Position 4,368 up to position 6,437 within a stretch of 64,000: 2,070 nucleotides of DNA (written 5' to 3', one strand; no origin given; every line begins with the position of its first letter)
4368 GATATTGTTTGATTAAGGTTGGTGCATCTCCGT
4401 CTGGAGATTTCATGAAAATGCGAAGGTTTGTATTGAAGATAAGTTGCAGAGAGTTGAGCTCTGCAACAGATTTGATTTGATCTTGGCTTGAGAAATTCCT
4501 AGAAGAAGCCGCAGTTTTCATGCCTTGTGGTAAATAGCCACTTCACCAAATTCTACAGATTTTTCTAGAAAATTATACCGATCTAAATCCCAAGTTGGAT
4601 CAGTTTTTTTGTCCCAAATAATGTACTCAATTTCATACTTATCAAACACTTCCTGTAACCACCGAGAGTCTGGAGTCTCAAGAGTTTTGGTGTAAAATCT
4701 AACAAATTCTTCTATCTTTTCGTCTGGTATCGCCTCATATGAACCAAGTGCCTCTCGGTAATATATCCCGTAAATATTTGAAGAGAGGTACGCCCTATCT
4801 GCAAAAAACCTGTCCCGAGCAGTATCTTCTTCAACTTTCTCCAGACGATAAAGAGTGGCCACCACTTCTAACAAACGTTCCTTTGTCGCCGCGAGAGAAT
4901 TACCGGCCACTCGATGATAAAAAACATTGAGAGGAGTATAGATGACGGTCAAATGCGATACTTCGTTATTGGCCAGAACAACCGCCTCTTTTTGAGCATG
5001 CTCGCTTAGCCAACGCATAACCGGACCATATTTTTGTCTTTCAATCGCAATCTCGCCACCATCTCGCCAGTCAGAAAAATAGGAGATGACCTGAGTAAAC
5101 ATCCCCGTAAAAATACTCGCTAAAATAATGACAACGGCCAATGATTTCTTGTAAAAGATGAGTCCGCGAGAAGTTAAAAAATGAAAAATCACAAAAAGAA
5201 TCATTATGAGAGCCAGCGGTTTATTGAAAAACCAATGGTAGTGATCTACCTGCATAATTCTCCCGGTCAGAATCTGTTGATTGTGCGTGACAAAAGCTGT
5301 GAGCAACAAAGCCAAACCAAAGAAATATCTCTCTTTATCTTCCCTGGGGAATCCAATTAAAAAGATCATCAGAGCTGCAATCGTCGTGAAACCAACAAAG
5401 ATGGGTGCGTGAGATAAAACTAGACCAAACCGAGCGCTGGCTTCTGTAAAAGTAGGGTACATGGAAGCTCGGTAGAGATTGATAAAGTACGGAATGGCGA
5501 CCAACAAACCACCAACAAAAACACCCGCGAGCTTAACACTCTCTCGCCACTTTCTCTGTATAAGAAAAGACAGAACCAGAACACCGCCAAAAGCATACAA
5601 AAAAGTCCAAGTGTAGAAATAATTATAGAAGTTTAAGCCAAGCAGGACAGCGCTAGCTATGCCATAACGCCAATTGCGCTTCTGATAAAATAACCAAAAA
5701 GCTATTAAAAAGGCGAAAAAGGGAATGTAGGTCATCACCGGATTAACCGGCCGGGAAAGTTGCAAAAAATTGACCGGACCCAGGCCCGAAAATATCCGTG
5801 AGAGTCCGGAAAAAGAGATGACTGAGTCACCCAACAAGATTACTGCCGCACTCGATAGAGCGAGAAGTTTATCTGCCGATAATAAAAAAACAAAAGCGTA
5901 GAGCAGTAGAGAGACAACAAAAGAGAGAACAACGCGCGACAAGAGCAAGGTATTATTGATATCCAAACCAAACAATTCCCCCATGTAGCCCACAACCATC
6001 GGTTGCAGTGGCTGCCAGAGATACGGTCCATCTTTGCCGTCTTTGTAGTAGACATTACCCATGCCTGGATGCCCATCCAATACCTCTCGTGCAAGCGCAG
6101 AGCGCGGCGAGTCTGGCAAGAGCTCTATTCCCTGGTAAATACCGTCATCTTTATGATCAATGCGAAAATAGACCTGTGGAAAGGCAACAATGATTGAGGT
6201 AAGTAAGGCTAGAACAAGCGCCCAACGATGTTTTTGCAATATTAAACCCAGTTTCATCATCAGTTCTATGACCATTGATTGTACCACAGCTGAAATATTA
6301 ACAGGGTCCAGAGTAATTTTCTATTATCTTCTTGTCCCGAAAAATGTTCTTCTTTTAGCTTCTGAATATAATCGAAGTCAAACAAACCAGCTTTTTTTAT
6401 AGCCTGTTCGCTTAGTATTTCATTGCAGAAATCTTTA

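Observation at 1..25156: About 25 kb single-strand, translationally coupled glycan-assembly super-operon with no recognisable Wzx/Wzy/ABC export component, headed by a surface protein and a HerA/VirD4-like ATPase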

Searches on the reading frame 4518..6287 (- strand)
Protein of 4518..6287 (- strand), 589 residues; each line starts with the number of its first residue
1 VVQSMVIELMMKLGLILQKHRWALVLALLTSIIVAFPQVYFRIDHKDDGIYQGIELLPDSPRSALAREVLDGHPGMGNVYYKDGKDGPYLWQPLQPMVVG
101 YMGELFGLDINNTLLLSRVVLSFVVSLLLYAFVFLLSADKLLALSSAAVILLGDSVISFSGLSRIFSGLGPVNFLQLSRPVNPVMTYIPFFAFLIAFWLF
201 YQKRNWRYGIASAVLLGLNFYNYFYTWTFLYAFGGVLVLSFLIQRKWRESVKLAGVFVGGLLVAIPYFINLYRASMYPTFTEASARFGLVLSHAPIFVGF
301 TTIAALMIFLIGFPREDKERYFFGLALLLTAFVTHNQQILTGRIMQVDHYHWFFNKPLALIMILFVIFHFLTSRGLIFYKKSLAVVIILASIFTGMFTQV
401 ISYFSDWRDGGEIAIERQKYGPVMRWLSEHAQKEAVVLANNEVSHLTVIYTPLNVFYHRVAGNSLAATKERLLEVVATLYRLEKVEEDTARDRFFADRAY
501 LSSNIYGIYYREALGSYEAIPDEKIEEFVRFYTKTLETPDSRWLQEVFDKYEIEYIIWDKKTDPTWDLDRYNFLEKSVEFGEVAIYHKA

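Call 6: search_protein_families(library=pfam, proteins=[window:4518-6287:-], max_evalue=0.01)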
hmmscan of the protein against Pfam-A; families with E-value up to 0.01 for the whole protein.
window:4518-6287:- (589 aa): 0 families

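Call 16: search_protein_families(library=ncbifam, proteins=[window:4518-6257:-], max_evalue=0.01)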
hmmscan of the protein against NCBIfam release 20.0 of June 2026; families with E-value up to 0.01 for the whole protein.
window:4518-6257:- (579 aa): 0 families

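Call 17: search_solved_structures(query=window:4518-6257:-, max_evalue=10)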
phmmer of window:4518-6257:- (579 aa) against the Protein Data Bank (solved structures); distinct sequences matched with E-value up to 10: 1.
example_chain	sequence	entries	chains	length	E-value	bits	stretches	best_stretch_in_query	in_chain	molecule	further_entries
3lnc_A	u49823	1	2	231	1.4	10.7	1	434-527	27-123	Guanylate kinase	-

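Call 18: find_homologous_proteins(query=window:4518-6257:-, max_evalue=0.001)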
Query window:4518-6257:- (579 aa): 246 proteins with E <= 0.001 among 8000 candidates; the best 120 are listed.
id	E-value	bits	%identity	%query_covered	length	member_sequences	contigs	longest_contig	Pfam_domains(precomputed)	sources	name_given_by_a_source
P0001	0.0e+0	1300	100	100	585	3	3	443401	-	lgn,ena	-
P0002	0.0e+0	1062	79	100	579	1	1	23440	-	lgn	-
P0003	1.7e-292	989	73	99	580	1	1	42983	-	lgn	-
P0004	9.0e-273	924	68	99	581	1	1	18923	-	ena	-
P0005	7.0e-267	905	68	99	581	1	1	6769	-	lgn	-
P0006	7.8e-262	888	66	99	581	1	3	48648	-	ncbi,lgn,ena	-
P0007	2.4e-259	880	67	98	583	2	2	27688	-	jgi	-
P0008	9.9e-259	878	65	99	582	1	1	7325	-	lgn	-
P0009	1.8e-257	874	66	99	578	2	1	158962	-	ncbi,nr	ncbi:MAG: hypothetical protein PHV99_01720 [Candidatus Pacebacteria bacterium]|nr:hypothetical prote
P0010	7.9e-257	872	65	99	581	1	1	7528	-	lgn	-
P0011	1.9e-256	870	65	99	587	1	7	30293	-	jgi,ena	-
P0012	1.9e-256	870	66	100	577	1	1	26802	-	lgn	-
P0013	4.7e-256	869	65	98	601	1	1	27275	-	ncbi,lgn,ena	-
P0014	3.3e-255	866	64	99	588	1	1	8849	-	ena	-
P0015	1.7e-254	864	65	99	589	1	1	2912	-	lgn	-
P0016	2.4e-254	863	64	99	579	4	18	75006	-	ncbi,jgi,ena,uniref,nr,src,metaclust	ncbi:MAG: hypothetical protein A3C70_01585 [Candidatus Zambryskibacteria bacterium RIFCSPHIGHO2_02_F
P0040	3.1e-237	807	62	99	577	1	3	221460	-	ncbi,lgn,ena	-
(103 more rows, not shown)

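Call 21: find_encoding_contigs(protein=P0001, flank=10000, max_places=6)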
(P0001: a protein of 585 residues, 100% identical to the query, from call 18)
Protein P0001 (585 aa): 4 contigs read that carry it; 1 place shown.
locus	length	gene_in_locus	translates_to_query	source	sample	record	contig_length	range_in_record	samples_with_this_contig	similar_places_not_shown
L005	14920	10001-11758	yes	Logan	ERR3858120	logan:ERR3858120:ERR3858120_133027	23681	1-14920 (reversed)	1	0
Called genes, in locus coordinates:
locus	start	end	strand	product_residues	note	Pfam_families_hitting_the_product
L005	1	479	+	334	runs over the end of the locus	PF13439:Glyco_transf_4 (weak), PF20706:GT4-conflict (weak), PF00534:Glycos_transf_1, PF13692:Glyco_trans_1_4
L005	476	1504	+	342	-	PF00534:Glycos_transf_1, PF13692:Glyco_trans_1_4, PF13524:Glyco_trans_1_2 (weak)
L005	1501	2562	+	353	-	PF13439:Glyco_transf_4 (weak), PF13692:Glyco_trans_1_4, PF00534:Glycos_transf_1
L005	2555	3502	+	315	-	PF03848:TehB (weak), PF13489:Methyltransf_23, PF01209:Ubie_methyltran (weak), PF02527:GidB (weak), PF08241:Methyltransf_11, PF08242:Methyltransf_12, PF13649:Methyltransf_25, PF13847:Methyltransf_31, +1 more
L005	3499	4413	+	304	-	-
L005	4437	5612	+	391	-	PF00534:Glycos_transf_1, PF13692:Glyco_trans_1_4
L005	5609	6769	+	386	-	PF01075:Glyco_transf_9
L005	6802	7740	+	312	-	PF00535:Glycos_transf_2, PF10111:Glyco_tranf_2_2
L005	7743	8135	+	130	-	PF04138:GtrA_DPMS_TM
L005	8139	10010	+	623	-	PF12481:DUF3700 (weak), PF13522:GATase_6, PF13537:GATase_7, PF00733:Asn_synthase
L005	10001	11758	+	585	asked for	-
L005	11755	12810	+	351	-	-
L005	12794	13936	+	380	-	-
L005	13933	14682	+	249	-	PF01522:Polysacc_deac_1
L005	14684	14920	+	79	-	?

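Call 22: find_encoding_contigs(protein=P0040, flank=10000, max_places=2)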
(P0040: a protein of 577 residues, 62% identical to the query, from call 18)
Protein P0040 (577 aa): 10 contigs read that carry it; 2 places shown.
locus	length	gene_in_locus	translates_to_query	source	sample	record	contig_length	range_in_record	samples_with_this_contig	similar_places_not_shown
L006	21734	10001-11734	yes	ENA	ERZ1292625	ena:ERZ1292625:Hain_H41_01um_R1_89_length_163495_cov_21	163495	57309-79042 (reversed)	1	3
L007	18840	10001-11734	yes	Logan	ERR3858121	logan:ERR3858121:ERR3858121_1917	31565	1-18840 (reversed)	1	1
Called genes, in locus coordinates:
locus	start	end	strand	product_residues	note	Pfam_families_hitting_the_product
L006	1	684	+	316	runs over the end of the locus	PF13489:Methyltransf_23 (faint), PF05175:MTS, PF08241:Methyltransf_11, PF08242:Methyltransf_12 (weak), PF13649:Methyltransf_25, PF13847:Methyltransf_31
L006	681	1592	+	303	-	PF01636:APH (weak)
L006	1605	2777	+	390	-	PF13692:Glyco_trans_1_4, PF00534:Glycos_transf_1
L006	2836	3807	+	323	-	PF01073:3Beta_HSD, PF01370:Epimerase, PF02719:Polysacc_synt_2 (faint), PF04321:RmlD_sub_bind, PF16363:GDP_Man_Dehyd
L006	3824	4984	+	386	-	PF01075:Glyco_transf_9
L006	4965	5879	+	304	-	PF07021:MetW (faint), PF13489:Methyltransf_23, PF13847:Methyltransf_31, PF08241:Methyltransf_11 (weak), PF08242:Methyltransf_12 (weak), PF13649:Methyltransf_25 (faint)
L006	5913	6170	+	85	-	PF04138:GtrA_DPMS_TM (weak)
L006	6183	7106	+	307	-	PF00535:Glycos_transf_2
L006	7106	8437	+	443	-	PF00881:Nitroreductase, PF14512:TM1586_NiRdase (faint), PF00881:Nitroreductase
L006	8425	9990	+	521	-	-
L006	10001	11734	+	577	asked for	-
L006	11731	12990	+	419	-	PF13439:Glyco_transf_4, PF13477:Glyco_trans_4_2 (weak), PF13579:Glyco_trans_4_4, PF00534:Glycos_transf_1, PF13692:Glyco_trans_1_4, PF13524:Glyco_trans_1_2 (weak)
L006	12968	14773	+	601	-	-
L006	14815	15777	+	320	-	PF01380:SIS, PF00571:CBS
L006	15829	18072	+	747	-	PF04932:Wzy_C, PF12895:ANAPC3 (faint), PF23914:TPR_CcmH_CycH (faint), PF00515:TPR_1 (faint), PF07719:TPR_2 (faint), PF13181:TPR_8 (faint), PF13432:TPR_16 (weak), PF14559:TPR_19 (weak), +8 more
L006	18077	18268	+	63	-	-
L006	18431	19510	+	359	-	PF01565:FAD_binding_4, PF02873:MurB_C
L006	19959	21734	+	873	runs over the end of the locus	PF07517:SecA_DEAD, PF01043:SecA_PP_bind, PF21090:P-loop_SecA, PF07516:SecA_SW, PF02810:SEC-C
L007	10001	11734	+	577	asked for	-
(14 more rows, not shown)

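Call 23: find_encoding_contigs(protein=P0016, flank=10000, max_places=2)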
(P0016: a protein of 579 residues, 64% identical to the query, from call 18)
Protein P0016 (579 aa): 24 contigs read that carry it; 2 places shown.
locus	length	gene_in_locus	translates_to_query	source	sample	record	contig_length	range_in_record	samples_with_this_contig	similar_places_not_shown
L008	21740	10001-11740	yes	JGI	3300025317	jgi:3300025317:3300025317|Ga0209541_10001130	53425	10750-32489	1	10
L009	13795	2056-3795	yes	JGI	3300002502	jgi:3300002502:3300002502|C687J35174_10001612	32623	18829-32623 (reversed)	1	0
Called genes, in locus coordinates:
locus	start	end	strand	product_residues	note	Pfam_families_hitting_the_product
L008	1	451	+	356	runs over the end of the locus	PF20706:GT4-conflict (faint), PF00534:Glycos_transf_1, PF13692:Glyco_trans_1_4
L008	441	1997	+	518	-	PF13489:Methyltransf_23, PF08241:Methyltransf_11, PF08242:Methyltransf_12, PF13649:Methyltransf_25, PF13489:Methyltransf_23, PF08241:Methyltransf_11, PF08242:Methyltransf_12, PF13649:Methyltransf_25, +5 more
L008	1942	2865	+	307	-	PF03848:TehB (weak), PF13489:Methyltransf_23, PF01209:Ubie_methyltran (weak), PF02527:GidB (weak), PF13649:Methyltransf_25, PF13847:Methyltransf_31, PF08241:Methyltransf_11, PF08242:Methyltransf_12, +1 more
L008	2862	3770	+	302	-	PF01636:APH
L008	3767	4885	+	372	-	PF00534:Glycos_transf_1, PF13692:Glyco_trans_1_4, PF13524:Glyco_trans_1_2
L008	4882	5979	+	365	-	PF13439:Glyco_transf_4 (weak), PF00534:Glycos_transf_1, PF13692:Glyco_trans_1_4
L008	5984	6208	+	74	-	PF04138:GtrA_DPMS_TM (weak)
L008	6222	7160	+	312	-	PF00535:Glycos_transf_2, PF10111:Glyco_tranf_2_2 (weak)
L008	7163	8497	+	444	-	PF00881:Nitroreductase, PF14512:TM1586_NiRdase (faint), PF00881:Nitroreductase (weak)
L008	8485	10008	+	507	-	-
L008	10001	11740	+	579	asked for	-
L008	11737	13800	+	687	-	-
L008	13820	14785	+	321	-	PF01073:3Beta_HSD, PF01370:Epimerase, PF02719:Polysacc_synt_2 (faint), PF04321:RmlD_sub_bind, PF16363:GDP_Man_Dehyd, PF07993:NAD_binding_4 (weak)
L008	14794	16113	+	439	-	PF00890:FAD_binding_2 (faint), PF01266:DAO (weak), PF01494:FAD_binding_3 (weak), PF12831:FAD_oxidored (weak), PF01593:Amino_oxidase, PF13450:NAD_binding_8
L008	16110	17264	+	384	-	PF00535:Glycos_transf_2, PF04138:GtrA_DPMS_TM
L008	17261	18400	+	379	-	PF13477:Glyco_trans_4_2 (weak), PF20706:GT4-conflict (faint), PF13439:Glyco_transf_4, PF13579:Glyco_trans_4_4, PF13692:Glyco_trans_1_4, PF13524:Glyco_trans_1_2, PF00534:Glycos_transf_1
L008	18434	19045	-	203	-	PF08282:Hydrolase_3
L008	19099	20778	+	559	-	-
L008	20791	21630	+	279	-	PF00793:DAHP_synth_1, PF03102:NeuB (weak)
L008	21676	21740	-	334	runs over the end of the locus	PF02350:Epimerase_2 (weak)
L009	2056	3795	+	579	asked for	-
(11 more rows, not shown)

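Call 28: predict_structure(alignment_id=A1)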
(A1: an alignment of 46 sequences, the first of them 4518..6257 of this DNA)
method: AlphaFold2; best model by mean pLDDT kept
length: 579 residues; sequences in the alignment: 46
mean_pLDDT: 91.0   pTM: 0.90
mean pLDDT of the five models: 91.0, 89.8, 89.2, 88.1, 88.1
residues with pLDDT >= 90: 395; 70-90: 168; 50-70: 16; < 50: 0
segments of 3 or more residues with pLDDT < 50: none
pLDDT, mean of each block of 10 residues (from residue 1): 85 98 96 92 83 85 69 71 80 94 95 97 96 97 86 82 86 91 97 95 93 88 96 93 95 86 82 80 84 94 92 96 89 80 90 97 96 98 95 86 91 96 95 93 91 83 96 95 96 91 89 96 96 96 97 96 97 96
secondary structure, 60 per line:
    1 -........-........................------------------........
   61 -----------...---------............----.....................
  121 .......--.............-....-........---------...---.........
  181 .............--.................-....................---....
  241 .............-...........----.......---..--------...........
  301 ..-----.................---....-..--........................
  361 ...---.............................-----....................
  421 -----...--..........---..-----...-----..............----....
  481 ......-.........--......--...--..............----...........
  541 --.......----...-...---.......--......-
elements in order: H2-9 H11-34 H53-60 H84-95 H100-127 H130-142 H144-147 H149-156 H172-193 H196-212 H214-233 H237-253 H255-265 H270-276 H290-302 H308-324 H328-331 H337-363 H367-395 H401-420 E426-428 H431-440 H459-472 H477-486 H488-496 H499-504 H512-525 H530-540 E543-549 E564-570 E573-578

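Call 30: fold_search(model_id=the predicted structure, library=pdb)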
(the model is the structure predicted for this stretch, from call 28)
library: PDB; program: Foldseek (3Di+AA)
matches with E <= 10: 232; with E <= 0.001: 19
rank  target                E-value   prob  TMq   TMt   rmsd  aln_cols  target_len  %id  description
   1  8b6l_I                4.0e-06  1.00  0.43  0.38  10.5       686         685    9  Subtomogram average of the human Sec61-TRAP-OSTA-translocon (released 2022-12-07)
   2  8if8_B                4.3e-06  1.00  0.53  0.50   9.2       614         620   14  Arabinosyltransferase AftA (released 2023-05-31)
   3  8if8_C                4.7e-06  1.00  0.52  0.51  11.5       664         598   12  Arabinosyltransferase AftA (released 2023-05-31)
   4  5ogl_A                5.5e-06  1.00  0.49  0.42   9.7       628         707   11  Structure of bacterial oligosaccharyltransferase PglB in complex with an acceptor peptide and an lipid-linked oligosac (released 2017-10-25)
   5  6gxc_A                7.3e-06  1.00  0.48  0.41   9.7       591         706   12  Bacterial oligosaccharyltransferase PglB in complex with an inhibitory peptide and a reactive lipid-linked oligosaccha (released 2018-11-14)
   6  9n9j_I                1.3e-05  1.00  0.43  0.37  12.5       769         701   11  Structure of a GRP94 folding intermediate engaged with a CCDC134- and FKBP11-bound secretory translocon (released 2025-11-19)
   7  7oci_F                2.9e-05  1.00  0.46  0.43  12.5       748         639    9  Cryo-EM structure of yeast Ost6p containing oligosaccharyltransferase complex (released 2022-02-16)
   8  7zlg_A                3.5e-05  1.00  0.43  0.39  10.9       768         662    9  Cryo-EM structure of C-mannosyltransferase CeDPY19, in complex with acceptor peptide and bound to CMT2-Fab and anti-Fa (released 2023-01-11)
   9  8agb_A                3.8e-05  1.00  0.53  0.49  13.2       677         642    9  Structure of yeast oligosaccharylransferase complex with lipid-linked oligosaccharide bound (released 2022-12-07)
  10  6s7o_A                3.8e-05  1.00  0.44  0.40  12.6       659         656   10  Cryo-EM structure of human oligosaccharyltransferase complex OST-A (released 2019-12-18)
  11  8age_A                4.5e-05  1.00  0.46  0.42  11.6       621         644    9  Structure of yeast oligosaccharylransferase complex with acceptor peptide bound (released 2022-12-07)
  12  6ezn_F                9.8e-05  1.00  0.47  0.43  11.1       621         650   10  Cryo-EM structure of the yeast oligosaccharyltransferase (OST) complex (released 2018-01-17)
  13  6s7t_A                1.3e-04  1.00  0.42  0.36  10.2       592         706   10  Cryo-EM structure of human oligosaccharyltransferase complex OST-B (released 2019-12-18)
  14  6ftg_5                1.4e-04  1.00  0.42  0.39  13.3       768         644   10  Subtomogram average of OST-containing ribosome-translocon complexes from canine rough microsomal membranes (released 2018-03-21)
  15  7zlh_A                1.5e-04  1.00  0.48  0.44   9.9       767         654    9  Cryo-EM structure of C-mannosyltransferase CeDPY19, in apo state, bound to CMT2-Fab and anti-Fab nanobody (released 2023-01-11)
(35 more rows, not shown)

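Call 37: search_solved_structures(query=A1, max_evalue=10, show_alignments=2)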
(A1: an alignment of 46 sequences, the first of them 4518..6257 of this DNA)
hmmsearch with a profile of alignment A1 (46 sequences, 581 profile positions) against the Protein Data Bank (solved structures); distinct sequences matched with E-value up to 10: 0.
